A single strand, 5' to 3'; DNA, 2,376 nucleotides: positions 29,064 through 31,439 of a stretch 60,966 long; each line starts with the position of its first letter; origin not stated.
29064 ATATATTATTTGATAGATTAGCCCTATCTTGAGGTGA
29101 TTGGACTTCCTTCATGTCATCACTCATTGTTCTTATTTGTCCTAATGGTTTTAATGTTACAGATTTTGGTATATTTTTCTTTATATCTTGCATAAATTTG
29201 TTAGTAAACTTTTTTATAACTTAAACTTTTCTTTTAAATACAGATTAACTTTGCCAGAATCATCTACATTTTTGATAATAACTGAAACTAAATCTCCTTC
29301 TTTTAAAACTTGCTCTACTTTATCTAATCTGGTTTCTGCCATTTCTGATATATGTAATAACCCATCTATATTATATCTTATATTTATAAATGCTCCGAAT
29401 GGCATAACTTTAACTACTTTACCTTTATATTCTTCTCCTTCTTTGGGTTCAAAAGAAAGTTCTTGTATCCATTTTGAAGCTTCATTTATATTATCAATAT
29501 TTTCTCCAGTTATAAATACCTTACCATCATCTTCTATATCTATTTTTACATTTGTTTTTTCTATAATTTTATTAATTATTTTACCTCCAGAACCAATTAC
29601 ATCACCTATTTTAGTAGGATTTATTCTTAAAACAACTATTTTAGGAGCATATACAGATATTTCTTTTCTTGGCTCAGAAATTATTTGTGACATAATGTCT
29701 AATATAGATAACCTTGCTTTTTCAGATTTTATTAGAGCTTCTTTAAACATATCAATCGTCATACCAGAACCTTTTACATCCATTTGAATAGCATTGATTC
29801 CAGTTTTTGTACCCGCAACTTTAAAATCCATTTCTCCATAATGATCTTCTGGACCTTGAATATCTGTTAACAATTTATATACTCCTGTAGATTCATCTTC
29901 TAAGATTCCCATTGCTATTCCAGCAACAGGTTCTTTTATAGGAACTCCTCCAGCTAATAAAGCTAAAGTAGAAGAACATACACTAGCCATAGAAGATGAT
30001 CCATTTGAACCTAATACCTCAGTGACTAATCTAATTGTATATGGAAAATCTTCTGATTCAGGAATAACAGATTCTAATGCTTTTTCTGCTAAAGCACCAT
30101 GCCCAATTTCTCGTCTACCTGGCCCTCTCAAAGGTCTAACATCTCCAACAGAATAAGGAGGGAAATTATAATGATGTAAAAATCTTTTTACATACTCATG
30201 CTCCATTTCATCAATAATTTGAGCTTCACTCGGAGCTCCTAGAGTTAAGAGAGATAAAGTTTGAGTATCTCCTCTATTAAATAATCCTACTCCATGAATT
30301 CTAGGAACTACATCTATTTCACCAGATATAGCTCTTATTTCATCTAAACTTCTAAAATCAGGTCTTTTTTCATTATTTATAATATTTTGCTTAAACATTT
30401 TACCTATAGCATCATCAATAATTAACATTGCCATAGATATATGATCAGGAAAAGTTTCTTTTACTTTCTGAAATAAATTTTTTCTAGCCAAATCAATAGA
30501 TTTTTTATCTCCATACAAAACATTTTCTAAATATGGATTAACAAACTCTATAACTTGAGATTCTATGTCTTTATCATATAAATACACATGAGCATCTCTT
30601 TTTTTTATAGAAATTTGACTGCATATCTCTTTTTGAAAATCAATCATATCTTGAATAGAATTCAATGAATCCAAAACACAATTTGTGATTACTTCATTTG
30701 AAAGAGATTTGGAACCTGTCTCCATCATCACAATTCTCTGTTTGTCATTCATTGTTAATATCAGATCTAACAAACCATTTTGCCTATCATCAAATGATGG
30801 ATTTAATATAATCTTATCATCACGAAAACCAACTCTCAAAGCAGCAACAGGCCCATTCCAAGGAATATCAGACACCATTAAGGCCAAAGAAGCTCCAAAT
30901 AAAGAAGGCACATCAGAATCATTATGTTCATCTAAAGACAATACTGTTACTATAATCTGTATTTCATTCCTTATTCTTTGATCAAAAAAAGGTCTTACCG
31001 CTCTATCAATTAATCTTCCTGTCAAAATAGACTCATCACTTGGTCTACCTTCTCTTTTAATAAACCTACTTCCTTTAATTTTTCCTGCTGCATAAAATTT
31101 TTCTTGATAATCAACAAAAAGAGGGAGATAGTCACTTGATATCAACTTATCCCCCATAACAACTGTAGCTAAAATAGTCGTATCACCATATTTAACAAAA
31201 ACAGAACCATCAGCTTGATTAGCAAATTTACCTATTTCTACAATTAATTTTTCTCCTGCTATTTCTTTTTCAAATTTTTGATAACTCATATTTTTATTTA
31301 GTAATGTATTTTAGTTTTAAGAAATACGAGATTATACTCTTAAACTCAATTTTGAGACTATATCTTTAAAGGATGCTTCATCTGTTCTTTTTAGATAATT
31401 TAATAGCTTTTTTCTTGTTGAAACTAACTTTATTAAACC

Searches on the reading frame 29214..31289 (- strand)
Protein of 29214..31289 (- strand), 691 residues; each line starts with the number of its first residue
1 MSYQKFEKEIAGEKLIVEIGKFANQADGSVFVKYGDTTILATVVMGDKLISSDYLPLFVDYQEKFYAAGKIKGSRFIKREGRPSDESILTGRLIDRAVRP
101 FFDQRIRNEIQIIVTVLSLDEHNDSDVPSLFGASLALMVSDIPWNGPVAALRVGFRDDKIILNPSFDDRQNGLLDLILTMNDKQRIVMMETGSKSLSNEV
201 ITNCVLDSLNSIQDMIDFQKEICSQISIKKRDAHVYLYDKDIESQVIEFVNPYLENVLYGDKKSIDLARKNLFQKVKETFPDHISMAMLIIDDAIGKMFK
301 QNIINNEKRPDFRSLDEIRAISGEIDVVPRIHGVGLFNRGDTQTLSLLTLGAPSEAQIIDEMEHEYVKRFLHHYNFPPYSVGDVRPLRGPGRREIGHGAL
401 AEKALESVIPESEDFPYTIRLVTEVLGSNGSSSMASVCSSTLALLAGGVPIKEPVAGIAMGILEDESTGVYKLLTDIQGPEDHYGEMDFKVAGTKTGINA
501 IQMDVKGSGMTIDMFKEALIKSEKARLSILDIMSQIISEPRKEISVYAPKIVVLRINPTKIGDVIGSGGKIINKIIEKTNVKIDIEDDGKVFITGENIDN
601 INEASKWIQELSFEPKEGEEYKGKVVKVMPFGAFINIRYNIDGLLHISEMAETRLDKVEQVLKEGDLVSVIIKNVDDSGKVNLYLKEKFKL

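Call 81: search_protein_families(library=pfam, proteins=[window:29214-31289:-], max_evalue=0.001)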
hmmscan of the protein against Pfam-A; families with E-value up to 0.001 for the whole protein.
window:29214-31289:- (691 aa): 5 families
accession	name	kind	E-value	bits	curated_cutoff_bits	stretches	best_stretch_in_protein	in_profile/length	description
PF01138.27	RNase_PH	-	1.5e-47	161.7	25.5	2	15-143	5-130/130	3' exoribonuclease family, domain 1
PF00575.29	S1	-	7.1e-15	55.6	22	1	614-685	1-73/74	S1 RNA binding domain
PF03725.20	RNase_PH_C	-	3.2e-14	53.1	20.8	1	146-205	1-61/67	3' exoribonuclease family, domain 2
PF00013.35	KH_1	-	2.4e-11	43.7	21.5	1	553-610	3-66/66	KH domain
PF23459.1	S1_RRP5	-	1.1e-05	26.3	27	1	616-678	2-64/72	RRP5 S1 domain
